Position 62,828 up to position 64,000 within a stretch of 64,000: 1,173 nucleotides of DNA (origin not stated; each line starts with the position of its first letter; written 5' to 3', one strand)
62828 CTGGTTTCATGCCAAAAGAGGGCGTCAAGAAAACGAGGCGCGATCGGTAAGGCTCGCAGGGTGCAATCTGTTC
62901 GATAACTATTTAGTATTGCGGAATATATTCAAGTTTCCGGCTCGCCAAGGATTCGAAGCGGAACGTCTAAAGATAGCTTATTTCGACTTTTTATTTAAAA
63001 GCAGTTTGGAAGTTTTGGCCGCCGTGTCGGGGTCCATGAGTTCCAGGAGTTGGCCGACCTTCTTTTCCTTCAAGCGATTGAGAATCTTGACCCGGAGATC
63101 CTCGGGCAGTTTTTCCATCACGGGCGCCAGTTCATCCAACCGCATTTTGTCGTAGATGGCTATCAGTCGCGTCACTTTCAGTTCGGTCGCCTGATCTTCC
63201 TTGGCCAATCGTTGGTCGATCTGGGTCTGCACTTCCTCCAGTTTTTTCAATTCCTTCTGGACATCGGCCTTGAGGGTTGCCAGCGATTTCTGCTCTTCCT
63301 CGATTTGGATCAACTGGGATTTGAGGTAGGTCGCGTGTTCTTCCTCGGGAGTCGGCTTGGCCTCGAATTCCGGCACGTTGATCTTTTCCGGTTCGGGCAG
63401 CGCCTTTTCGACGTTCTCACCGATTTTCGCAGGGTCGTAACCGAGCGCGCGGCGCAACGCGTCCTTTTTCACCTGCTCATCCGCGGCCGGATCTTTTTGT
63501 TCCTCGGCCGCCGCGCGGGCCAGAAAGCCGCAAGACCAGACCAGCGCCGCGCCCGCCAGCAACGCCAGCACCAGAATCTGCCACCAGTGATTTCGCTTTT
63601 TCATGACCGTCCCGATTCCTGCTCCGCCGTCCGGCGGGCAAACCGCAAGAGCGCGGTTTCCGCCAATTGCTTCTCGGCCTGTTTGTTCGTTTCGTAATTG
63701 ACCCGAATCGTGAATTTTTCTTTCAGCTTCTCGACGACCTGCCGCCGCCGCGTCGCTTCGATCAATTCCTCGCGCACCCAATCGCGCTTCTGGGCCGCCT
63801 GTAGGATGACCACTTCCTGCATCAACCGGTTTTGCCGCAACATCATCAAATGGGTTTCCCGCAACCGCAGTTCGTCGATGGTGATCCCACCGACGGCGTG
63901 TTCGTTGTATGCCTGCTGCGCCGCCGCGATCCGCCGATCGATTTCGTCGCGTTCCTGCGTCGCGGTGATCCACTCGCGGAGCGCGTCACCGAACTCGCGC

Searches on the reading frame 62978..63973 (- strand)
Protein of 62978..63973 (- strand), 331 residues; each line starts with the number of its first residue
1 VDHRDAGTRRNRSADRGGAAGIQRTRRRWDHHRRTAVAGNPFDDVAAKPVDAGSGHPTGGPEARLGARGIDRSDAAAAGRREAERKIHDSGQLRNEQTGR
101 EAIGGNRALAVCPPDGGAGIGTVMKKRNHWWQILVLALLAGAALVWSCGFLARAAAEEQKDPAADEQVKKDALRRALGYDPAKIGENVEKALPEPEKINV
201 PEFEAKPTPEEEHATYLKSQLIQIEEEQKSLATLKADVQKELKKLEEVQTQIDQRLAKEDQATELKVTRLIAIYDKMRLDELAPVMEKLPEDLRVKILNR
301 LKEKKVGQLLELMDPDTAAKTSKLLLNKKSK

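Call 38: search_protein_families(library=pfam, proteins=[window:62978-63973:-], max_evalue=0.0001)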
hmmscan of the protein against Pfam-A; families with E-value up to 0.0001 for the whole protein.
window:62978-63973:- (331 aa): 1 family
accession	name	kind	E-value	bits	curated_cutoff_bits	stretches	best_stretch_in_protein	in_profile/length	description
PF03448.22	MgtE_N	-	4.1e-06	27.7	25.9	1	263-325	35-97/102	MgtE intracellular N domain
